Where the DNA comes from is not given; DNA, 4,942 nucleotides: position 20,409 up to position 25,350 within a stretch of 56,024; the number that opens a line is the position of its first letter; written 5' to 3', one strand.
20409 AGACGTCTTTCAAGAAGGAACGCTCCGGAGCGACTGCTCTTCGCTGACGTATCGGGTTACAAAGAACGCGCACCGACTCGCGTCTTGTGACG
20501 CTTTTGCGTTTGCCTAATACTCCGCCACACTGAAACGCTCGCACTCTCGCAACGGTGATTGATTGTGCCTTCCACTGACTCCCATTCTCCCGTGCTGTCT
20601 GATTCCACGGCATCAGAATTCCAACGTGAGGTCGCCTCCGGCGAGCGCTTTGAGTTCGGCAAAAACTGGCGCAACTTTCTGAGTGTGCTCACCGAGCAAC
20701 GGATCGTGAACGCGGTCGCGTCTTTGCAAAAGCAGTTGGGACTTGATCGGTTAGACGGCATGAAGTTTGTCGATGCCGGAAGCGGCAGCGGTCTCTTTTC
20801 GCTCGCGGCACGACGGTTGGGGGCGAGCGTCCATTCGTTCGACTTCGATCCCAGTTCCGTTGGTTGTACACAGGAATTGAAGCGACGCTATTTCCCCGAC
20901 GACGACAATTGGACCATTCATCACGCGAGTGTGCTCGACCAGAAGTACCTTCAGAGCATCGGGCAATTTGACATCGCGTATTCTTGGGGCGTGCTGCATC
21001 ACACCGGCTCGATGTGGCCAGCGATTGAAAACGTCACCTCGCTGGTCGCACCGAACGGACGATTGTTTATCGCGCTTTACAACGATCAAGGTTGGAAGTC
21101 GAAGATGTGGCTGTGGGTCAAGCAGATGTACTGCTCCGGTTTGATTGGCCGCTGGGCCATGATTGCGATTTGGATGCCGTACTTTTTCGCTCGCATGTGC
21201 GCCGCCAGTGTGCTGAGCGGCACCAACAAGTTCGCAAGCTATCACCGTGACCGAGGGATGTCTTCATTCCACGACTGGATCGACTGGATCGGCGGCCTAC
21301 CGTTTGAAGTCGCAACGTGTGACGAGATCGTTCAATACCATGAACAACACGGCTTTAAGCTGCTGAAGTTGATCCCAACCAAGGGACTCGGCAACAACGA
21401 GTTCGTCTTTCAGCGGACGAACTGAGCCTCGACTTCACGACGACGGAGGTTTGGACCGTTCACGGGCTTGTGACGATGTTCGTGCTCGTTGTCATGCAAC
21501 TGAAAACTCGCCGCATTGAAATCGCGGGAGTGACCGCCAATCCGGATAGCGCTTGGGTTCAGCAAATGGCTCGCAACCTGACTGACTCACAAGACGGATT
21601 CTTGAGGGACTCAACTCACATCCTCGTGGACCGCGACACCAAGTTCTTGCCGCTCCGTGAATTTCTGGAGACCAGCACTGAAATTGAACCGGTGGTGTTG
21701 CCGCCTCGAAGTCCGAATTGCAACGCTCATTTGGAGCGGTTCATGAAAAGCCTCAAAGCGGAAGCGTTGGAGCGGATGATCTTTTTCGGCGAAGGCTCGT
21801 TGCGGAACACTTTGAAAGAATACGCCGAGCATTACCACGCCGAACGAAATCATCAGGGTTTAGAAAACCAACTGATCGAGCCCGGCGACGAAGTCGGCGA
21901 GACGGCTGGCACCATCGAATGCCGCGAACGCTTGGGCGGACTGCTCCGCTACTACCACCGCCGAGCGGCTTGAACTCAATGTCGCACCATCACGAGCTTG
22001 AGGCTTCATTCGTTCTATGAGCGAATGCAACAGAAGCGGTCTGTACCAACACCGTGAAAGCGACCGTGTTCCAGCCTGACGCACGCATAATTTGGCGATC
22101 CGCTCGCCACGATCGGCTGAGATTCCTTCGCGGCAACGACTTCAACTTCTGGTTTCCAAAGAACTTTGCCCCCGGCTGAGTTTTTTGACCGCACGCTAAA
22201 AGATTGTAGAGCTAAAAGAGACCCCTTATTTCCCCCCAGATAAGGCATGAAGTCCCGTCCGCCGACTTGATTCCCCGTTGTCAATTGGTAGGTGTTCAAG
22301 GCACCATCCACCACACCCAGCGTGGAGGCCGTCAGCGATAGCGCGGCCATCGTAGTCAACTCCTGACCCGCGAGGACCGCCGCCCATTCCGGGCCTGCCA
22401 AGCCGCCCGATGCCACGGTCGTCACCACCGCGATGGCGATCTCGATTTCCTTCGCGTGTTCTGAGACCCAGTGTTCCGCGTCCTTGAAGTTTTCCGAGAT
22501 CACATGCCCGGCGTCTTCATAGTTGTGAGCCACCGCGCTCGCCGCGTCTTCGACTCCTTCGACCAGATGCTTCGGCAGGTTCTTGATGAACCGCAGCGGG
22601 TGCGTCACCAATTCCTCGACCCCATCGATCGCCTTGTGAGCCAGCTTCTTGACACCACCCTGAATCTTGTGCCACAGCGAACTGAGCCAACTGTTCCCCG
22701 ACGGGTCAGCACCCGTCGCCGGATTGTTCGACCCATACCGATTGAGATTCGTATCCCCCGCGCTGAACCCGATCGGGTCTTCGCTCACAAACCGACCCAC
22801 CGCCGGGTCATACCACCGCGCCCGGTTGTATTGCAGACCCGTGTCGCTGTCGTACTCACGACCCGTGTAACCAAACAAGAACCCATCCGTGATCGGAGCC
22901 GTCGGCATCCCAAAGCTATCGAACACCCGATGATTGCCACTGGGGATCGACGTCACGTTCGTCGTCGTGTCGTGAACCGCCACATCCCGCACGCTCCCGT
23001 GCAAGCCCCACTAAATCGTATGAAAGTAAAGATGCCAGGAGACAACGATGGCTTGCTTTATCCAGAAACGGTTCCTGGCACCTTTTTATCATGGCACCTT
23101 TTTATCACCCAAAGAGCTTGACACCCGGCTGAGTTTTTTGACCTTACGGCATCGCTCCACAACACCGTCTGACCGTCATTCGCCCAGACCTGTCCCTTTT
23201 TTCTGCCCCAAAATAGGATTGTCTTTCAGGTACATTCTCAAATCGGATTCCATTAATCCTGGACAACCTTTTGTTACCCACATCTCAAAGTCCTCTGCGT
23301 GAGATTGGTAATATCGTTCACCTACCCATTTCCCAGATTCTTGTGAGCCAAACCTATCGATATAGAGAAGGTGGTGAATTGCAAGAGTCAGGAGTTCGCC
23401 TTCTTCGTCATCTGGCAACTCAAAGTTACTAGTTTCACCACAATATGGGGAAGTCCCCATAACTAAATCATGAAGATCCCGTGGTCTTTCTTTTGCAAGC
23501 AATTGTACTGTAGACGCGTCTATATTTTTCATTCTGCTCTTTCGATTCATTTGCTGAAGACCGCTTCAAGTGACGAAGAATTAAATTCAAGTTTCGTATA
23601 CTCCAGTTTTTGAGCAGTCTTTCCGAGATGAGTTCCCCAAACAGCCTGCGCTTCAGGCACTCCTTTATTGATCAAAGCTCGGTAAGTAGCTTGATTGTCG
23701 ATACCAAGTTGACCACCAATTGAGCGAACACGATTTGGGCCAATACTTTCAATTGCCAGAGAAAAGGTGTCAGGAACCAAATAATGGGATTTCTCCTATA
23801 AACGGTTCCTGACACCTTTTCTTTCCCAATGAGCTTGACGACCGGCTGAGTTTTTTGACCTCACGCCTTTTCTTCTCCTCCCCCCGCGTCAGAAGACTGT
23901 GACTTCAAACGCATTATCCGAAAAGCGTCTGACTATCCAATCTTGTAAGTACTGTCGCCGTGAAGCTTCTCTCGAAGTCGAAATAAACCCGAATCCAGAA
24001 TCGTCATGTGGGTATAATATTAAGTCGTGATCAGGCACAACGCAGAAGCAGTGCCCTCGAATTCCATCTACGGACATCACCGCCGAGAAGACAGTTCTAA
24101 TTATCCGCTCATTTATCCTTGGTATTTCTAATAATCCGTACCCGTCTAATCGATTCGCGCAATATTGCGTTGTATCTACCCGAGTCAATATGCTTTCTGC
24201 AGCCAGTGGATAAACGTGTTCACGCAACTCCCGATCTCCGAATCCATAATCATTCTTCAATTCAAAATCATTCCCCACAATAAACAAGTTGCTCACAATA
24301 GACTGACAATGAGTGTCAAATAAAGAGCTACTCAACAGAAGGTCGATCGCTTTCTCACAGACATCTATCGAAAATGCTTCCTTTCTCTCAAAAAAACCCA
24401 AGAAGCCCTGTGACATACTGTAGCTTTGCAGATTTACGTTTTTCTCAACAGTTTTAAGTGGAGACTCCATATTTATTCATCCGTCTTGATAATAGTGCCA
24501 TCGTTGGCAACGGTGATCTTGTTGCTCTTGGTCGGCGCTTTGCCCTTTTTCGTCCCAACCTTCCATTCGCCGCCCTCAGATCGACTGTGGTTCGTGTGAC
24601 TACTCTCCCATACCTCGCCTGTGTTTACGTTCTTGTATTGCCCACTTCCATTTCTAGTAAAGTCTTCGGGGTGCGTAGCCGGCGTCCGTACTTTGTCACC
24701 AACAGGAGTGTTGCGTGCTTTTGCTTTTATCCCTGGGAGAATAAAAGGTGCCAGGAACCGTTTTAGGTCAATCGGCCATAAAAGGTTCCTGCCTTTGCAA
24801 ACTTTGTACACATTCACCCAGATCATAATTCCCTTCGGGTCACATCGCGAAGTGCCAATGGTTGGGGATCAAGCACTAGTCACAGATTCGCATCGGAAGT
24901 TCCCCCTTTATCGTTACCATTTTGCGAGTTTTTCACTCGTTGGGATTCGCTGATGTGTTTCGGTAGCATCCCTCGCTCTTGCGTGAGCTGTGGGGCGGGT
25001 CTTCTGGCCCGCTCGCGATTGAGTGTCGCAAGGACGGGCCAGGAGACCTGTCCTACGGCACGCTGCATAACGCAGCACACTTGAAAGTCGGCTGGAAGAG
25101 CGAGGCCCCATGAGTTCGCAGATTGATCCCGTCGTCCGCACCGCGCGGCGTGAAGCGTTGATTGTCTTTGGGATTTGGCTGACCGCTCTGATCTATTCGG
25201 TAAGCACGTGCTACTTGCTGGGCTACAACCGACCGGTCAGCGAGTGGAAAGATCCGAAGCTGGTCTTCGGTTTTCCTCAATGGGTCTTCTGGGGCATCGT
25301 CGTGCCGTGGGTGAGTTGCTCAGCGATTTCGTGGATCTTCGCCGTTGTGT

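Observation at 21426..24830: AT-rich accessory island: array of orphan polymorphic-toxin tips with immunity-like genes beside an IS remnant, with no full-length Rhs gene nearby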

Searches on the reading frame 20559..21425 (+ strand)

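Call 5: search_protein_families(library=pfam, max_evalue=1, proteins=[window:20559-21425:+])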
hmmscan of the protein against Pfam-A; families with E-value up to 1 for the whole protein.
window:20559-21425:+ (288 aa): 7 families
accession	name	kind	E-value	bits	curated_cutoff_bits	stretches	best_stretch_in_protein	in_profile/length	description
PF13489.12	Methyltransf_23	-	9.4e-12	45.4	27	1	54-182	10-128/164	Methyltransferase domain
PF08242.18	Methyltransf_12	-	2.3e-11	44.7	30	1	72-169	2-98/98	Methyltransferase domain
PF13847.12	Methyltransf_31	-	1.1e-09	38.6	27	1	66-182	3-120/145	Methyltransferase domain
PF08241.18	Methyltransf_11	-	5.6e-09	37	21.2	1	71-171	1-95/95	Methyltransferase domain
PF13649.12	Methyltransf_25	-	2.5e-07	31.7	27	1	71-167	2-97/97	Methyltransferase domain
PF06325.19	PrmA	-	8.4e-05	22.6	22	1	66-106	161-202/296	Ribosomal protein L11 methyltransferase (PrmA)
PF08003.17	Methyltransf_9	-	0.04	13.3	23.8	1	63-171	112-217/315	Protein of unknown function (DUF1698)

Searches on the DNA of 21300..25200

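Call 24: search_rna_families(source=window, start=21300, end=25200, threshold=evalue, max_evalue=10, show_alignments=3)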
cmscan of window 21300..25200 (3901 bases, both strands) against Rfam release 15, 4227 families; matches with E-value up to 10: 12.
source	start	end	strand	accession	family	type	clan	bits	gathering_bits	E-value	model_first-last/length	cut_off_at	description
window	23758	23824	+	RF03623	mir-1252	Gene; miRNA;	-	25.2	70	0.44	1-65/65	no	mir-1252 microRNA precursor family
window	23746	23838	-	RF00673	mir-217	Gene; miRNA;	-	23.7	70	0.56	1-93/93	no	mir-217 microRNA precursor family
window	23747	23825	-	RF00766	mir-335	Gene; miRNA;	-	23.6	64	0.056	1-92/92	no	mir-335 microRNA precursor family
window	23758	23825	+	RF04279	mir-H20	Gene; miRNA;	CL00141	23.1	99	0.52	1-82/82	no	mir-H20 microRNA precursor family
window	23757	23824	-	RF04279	mir-H20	Gene; miRNA;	CL00141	20.7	99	2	1-82/82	no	mir-H20 microRNA precursor family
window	23751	23832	+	RF04164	MIR1507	Gene; miRNA;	-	20.6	73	0.34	1-107/107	no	MIR1507 microRNA precursor family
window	23386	23445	-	RF01139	sR2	Gene; snRNA; snoRNA; CD-box;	-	19.6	42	0.33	1-57/57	no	Small nucleolar RNA sR2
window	23033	23080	+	RF01191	SNORD121A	Gene; snRNA; snoRNA; CD-box;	-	18.7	44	8.4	1-82/82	no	Small nucleolar RNA SNORD121A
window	23765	23816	+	RF00341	snoZ39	Gene; snRNA; snoRNA; CD-box;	-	18.4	39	8.9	1-63/63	no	Small nucleolar RNA Z39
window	22804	22841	+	RF02808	PyrR210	Gene; snRNA; snoRNA; HACA-box;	-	18.2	59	3.5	1-41/59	no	Pyrobaculum sRNA 210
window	23577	23706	+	RF00392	SNORA5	Gene; snRNA; snoRNA; HACA-box;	CL00024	16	30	5.9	1-134/134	no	Small nucleolar RNA SNORA5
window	23909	23928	+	RF02914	DUF805b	Cis-reg;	CL00115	13.3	35.6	5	2-21/35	no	DUF805b RNA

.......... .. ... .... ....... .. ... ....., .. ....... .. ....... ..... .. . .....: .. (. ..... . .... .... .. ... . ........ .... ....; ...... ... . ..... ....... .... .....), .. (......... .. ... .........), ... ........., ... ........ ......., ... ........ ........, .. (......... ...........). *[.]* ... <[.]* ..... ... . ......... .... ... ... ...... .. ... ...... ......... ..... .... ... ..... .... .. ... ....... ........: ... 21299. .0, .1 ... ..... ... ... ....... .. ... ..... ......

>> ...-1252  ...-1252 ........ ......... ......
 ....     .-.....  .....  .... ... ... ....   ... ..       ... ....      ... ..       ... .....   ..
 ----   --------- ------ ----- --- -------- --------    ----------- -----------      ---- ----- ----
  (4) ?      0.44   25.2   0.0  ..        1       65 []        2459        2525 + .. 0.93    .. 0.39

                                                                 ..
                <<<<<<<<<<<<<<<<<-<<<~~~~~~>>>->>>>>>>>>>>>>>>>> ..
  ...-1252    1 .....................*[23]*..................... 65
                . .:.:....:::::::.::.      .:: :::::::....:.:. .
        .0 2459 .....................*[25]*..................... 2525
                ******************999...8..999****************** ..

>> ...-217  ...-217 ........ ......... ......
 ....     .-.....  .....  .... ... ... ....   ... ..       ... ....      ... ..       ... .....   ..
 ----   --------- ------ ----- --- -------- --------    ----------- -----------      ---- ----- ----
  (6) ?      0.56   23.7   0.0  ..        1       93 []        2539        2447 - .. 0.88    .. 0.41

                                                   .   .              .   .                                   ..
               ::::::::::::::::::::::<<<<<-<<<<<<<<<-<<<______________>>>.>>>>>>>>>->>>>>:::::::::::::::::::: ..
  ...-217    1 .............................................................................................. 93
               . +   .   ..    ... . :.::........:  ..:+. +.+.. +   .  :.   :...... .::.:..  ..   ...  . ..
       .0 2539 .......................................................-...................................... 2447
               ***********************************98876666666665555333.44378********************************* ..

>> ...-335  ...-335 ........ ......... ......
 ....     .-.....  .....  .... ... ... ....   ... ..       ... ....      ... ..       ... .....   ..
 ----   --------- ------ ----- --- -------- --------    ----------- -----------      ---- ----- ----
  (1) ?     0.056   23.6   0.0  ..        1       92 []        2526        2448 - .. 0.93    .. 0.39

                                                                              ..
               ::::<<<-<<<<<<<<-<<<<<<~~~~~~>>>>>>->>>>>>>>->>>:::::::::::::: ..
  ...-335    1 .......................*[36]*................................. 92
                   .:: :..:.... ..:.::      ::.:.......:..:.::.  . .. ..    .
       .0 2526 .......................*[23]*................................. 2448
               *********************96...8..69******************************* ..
